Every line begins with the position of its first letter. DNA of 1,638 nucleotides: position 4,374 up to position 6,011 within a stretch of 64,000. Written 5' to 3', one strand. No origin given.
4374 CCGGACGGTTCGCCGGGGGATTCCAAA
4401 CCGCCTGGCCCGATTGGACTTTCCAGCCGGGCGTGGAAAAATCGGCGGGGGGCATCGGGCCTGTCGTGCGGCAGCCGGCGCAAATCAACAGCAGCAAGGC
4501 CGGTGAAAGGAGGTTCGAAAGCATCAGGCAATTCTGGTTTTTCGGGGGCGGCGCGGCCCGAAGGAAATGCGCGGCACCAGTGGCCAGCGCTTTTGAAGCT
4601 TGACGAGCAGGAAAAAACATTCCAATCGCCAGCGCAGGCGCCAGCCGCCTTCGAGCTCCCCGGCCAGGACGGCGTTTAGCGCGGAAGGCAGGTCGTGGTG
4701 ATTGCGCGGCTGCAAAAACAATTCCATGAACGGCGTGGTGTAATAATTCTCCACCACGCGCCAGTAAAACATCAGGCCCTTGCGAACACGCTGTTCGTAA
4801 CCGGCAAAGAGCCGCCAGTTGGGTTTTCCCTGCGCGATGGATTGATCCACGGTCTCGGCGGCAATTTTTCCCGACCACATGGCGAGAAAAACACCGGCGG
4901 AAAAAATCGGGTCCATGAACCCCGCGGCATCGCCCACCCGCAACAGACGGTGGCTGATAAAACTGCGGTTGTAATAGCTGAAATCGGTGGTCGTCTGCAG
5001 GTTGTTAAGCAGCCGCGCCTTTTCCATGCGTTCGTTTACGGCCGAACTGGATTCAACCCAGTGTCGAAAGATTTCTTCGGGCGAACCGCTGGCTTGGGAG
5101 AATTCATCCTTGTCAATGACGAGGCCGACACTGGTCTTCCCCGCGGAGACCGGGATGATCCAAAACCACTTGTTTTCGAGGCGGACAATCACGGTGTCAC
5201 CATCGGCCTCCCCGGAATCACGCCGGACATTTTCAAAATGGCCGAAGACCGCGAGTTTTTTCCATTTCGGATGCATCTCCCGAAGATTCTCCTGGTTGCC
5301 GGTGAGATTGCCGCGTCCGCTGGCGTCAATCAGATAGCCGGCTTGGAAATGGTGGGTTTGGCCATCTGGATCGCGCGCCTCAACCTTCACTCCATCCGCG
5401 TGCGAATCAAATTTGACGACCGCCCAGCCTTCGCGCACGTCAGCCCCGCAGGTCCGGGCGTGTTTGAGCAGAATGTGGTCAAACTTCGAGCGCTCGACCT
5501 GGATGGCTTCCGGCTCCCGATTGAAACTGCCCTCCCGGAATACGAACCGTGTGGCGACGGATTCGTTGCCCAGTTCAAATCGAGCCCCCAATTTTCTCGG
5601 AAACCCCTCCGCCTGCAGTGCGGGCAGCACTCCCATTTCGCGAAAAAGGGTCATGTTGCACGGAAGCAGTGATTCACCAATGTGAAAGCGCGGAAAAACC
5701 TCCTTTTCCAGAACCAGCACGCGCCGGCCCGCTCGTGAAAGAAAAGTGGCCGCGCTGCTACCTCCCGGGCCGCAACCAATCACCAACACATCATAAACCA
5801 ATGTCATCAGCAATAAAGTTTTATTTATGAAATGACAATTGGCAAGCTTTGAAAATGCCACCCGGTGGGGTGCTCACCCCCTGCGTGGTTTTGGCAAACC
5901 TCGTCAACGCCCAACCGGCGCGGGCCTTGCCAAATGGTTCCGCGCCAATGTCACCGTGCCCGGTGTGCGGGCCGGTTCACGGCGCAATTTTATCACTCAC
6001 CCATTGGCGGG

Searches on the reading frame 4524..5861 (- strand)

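Call 54: search_protein_families(library=pfam, proteins=[window:4524-5861:-], max_evalue=0.00001)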
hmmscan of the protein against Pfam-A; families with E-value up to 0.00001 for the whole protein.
window:4524-5861:- (445 aa): 6 families
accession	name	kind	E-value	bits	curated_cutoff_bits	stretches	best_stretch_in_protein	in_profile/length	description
PF04820.20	Trp_halogenase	-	2.3e-23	83.2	21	2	119-364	152-376/458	Tryptophan halogenase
PF01494.25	FAD_binding_3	-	1.7e-22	80.6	22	1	23-328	2-308/349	FAD binding domain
PF01266.30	DAO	-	4.7e-08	33.4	27.9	0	24-54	1-31/353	FAD dependent oxidoreductase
PF12831.13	FAD_oxidored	-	6.2e-08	32.8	27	1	24-186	1-149/416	FAD dependent oxidoreductase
PF07992.20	Pyr_redox_2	-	1.4e-06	28.4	26.1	1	23-182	1-108/291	Pyridine nucleotide-disulphide oxidoreductase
PF00890.30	FAD_binding_2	-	3.1e-06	27.1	20.4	0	24-56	1-33/414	FAD binding domain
